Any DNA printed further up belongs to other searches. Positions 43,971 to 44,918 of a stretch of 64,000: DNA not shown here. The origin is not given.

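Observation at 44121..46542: VirB4 encoded as two translationally coupled ORFs (N-terminal domain + ATPase)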

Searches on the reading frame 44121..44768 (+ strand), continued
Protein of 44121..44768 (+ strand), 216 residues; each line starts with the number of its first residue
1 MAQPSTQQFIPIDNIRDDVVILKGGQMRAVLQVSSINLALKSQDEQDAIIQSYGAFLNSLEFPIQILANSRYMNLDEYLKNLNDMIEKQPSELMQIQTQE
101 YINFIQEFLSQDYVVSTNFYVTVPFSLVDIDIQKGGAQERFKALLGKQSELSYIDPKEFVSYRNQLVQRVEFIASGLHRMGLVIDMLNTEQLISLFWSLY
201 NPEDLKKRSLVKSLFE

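Call 16: find_related_loci(query=A1, collection=genome_contigs, flank=4000)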
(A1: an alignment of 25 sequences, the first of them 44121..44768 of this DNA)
Query A1 (216 aa) in genome_contigs; peptide patterns used: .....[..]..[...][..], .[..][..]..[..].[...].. (x = any residue, [..] = any of these).
600 stretches matched a pattern (row limit reached: there are more); 582 encode a relative of the query (tblastn E <= 1e-3); the best 80 are kept; 80 distinct loci.
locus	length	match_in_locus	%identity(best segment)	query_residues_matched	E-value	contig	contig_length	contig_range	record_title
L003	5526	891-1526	58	4-215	3e-84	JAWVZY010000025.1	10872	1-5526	MAG: Candidatus Spechtbacterales bacterium isolate HN14.bin.41 k141_1642835_length_10872_cov_8.9371, whole genome shotgu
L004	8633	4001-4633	51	5-216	2e-66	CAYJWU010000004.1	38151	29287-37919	MAG TPA_asm: uncultured Candidatus Saccharibacteria bacterium isolate ERP125453_co1_512 genome assembly, contig: NODE_83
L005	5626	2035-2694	50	5-216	6e-65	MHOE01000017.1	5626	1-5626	MAG: Candidatus Spechtbacteria bacterium RIFCSPHIGHO2_02_FULL_43_15b rifcsphigho2_02_scaffold_36818, whole genome shotgu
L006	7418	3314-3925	45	2-207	3e-53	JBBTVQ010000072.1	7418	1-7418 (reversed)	MAG: Patescibacteria group bacterium isolate H51-bin042_1 H51_bin042_1_000000000072, whole genome shotgun sequence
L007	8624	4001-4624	46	1-211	9e-53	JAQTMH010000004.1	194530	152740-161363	MAG: Patescibacteria group bacterium isolate STA_36 NODE_146_length_194530_cov_5.288447_Sandtown_A, whole genome shotgun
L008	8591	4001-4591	45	1-216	2e-52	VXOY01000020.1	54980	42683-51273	MAG: Candidatus Spechtbacteria bacterium SB0662_bin_43 NODE_613_length_54980_cov_64.786618, whole genome shotgun sequenc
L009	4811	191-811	46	4-211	2e-51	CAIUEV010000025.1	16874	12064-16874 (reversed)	uncultured bacterium isolate LaPlata-15m-a_bin-654 genome assembly, contig: bin-654:025/148, whole genome shotgun sequen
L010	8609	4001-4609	43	4-210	3e-51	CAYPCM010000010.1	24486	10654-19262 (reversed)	MAG TPA_asm: uncultured Candidatus Saccharibacteria bacterium isolate SRP269290_co2_445 genome assembly, contig: NODE_19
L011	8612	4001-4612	45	2-207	6e-51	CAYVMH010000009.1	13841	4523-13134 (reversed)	MAG TPA_asm: uncultured Candidatus Saccharibacteria bacterium isolate binchicken_co21_255 genome assembly, contig: NODE_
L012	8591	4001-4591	44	5-202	1e-50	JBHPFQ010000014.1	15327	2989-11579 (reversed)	Patescibacteria group bacterium isolate SAG AM-311-K04 NODE_14_length_15327_cov_29.698402, whole genome shotgun sequence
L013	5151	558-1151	46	1-204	8e-51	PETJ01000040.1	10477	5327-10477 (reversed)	MAG: Candidatus Nealsonbacteria bacterium CG01_land_8_20_14_3_00_12 CG01_land_8_20_14_3.00_scaffold_1389_c, whole genome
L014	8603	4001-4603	43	1-204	1e-50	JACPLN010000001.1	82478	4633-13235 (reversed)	MAG: Candidatus Nealsonbacteria bacterium isolate NC_groundwater_522_Ag_S-0.1um_41_12 S35_SO-1_scaffold_42277, whole gen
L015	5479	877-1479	45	10-207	3e-50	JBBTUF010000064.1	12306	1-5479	MAG: Patescibacteria group bacterium isolate H43-bin009_1 H43_bin009_1_000000000064, whole genome shotgun sequence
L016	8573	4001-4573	45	1-204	2e-50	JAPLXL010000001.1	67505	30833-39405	MAG: Candidatus Nealsonbacteria bacterium isolate LacPavin_0920_SED4_MAG_36_17 LacPavin_0920_SED4_scaffold_3343010, whol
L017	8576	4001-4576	47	5-204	2e-50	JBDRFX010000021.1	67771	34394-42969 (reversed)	MAG: Patescibacteria group bacterium isolate MEGAHIT-group-1.395 k141_4666620, whole genome shotgun sequence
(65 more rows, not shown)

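Call 31: predict_structure(alignment_id=A1)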
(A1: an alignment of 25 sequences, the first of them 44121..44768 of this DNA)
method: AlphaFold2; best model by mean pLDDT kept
length: 216 residues; sequences in the alignment: 25
mean_pLDDT: 70.6   pTM: 0.58
mean pLDDT of the five models: 70.6, 69.2, 69.1, 68.6, 65.1
residues with pLDDT >= 90: 19; 70-90: 111; 50-70: 49; < 50: 37
segments of 3 or more residues with pLDDT < 50: 1-7, 70-73, 113-116, 145-152, 206-216
pLDDT, mean of each block of 10 residues (from residue 1): 46 85 83 68 72 77 64 65 88 89 75 57 74 51 47 71 90 86 85 78 50 38
secondary structure, 60 per line:
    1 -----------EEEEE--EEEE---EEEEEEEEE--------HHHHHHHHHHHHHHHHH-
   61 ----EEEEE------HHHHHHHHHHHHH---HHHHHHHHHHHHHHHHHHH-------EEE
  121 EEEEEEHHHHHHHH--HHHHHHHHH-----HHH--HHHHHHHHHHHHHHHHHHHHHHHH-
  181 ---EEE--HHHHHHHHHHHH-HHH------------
elements in order: E12-16 E19-22 E26-34 H43-59 E65-69 H76-88 H92-110 E118-126 H127-134 H137-145 H156-179 E184-186 H189-200

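Call 34: fold_search(model_id=the predicted structure, library=pdb)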
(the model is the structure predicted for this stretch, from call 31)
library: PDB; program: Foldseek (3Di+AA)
matches with E <= 10: 301; with E <= 0.001: 0
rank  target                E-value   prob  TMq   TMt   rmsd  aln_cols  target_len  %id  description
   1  8rtb_A                1.3e-02  0.97  0.39  0.14   8.1       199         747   14  Extended inner membrane complex (IMC) protomer structure (TrwM/VirB3-TrwK/VirB4-TrwI/VirB6-TrwG/VirB8-TrwE/VirB10) fro (released 2024-06-19)
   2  8rtd_O                1.3e-02  0.97  0.39  0.13   8.1       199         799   14  Stalk-Arches-IMC structure from the fully-assembled R388 type IV secretion system determined by cryo-EM. (released 2024-06-19)
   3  8rtd_T                1.3e-02  0.97  0.39  0.13   8.1       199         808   14  Stalk-Arches-IMC structure from the fully-assembled R388 type IV secretion system determined by cryo-EM. (released 2024-06-19)
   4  7o41_B                2.5e-02  0.96  0.38  0.14   8.0       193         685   14  Hexameric composite model of the Inner Membrane Complex (IMC) with the Arches from the fully-assembled R388 type IV se (released 2022-06-22)
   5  7o43_B                3.7e-02  0.85  0.34  0.11   9.1       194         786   12  TrwK/VirB4unbound dimer complex from R388 type IV secretion system determined by cryo-EM. (released 2022-06-22)
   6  8rtd_h                3.7e-02  0.80  0.34  0.18   7.7       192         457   14  Stalk-Arches-IMC structure from the fully-assembled R388 type IV secretion system determined by cryo-EM. (released 2024-06-19)
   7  7o41_A                4.2e-02  0.92  0.40  0.14   8.4       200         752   12  Hexameric composite model of the Inner Membrane Complex (IMC) with the Arches from the fully-assembled R388 type IV se (released 2022-06-22)
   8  7o42_A                6.9e-02  0.82  0.37  0.11   8.4       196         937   11  TrwK/VirB4unbound trimer of dimers complex (with Hcp1) from the R388 type IV secretion system determined by cryo-EM. (released 2022-06-22)
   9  8rtd_P                7.8e-02  0.54  0.32  0.11   9.0       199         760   14  Stalk-Arches-IMC structure from the fully-assembled R388 type IV secretion system determined by cryo-EM. (released 2024-06-19)
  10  7o42_E                8.3e-02  0.89  0.38  0.11   8.4       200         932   11  TrwK/VirB4unbound trimer of dimers complex (with Hcp1) from the R388 type IV secretion system determined by cryo-EM. (released 2022-06-22)
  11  8rtb_B                9.4e-02  0.51  0.32  0.13   9.0       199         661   14  Extended inner membrane complex (IMC) protomer structure (TrwM/VirB3-TrwK/VirB4-TrwI/VirB6-TrwG/VirB8-TrwE/VirB10) fro (released 2024-06-19)
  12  8rtd_g                9.4e-02  0.51  0.29  0.10  10.1       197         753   14  Stalk-Arches-IMC structure from the fully-assembled R388 type IV secretion system determined by cryo-EM. (released 2024-06-19)
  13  8rtd_V                1.3e-01  0.44  0.32  0.12   8.7       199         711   14  Stalk-Arches-IMC structure from the fully-assembled R388 type IV secretion system determined by cryo-EM. (released 2024-06-19)
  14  7w6d_A                2.3e-01  0.35  0.25  0.42  10.0       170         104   12  Polyketide cyclase OAC-F24I mutant from Cannabis sativa in complex with olivetolic acid (released 2022-02-02)
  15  5xzt_D                2.6e-01  0.28  0.22  0.38  15.5       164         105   10  C-terminal peptide depleted mutant of hydroxynitrile lyase from Passiflora edulis (PeHNL) (released 2017-11-22)
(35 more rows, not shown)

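Call 64: search_protein_representatives(alignment_id=A1)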
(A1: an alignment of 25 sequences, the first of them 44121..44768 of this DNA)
Query: 25 sequences, 219 profile positions. Proteins with E-value up to 0.001 (for the whole library): 3888; up to 1e-10: 2062; up to 1e-30: 597. The best 150 are listed.
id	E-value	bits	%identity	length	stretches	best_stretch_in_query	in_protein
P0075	4.7e-81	287.7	-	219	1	5-211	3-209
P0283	1.1e-80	286.5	-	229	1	2-212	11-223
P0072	1.5e-77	276.3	-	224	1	5-213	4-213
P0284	6.9e-77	274.1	-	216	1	4-214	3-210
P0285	1.1e-76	273.5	-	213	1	2-215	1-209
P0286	2.2e-76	272.4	-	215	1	3-213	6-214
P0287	7.3e-76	270.7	-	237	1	4-208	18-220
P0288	5.5e-75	267.9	-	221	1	4-214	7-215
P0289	2.8e-74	265.5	-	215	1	6-212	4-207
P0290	3.1e-73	262.1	-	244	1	3-213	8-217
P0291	8.9e-73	260.6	-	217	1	3-210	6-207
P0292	4.0e-72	258.5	-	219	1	3-211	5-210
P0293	4.3e-72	258.4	-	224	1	4-211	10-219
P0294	7.3e-71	254.4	-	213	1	4-209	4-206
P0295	1.2e-70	253.7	-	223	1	5-217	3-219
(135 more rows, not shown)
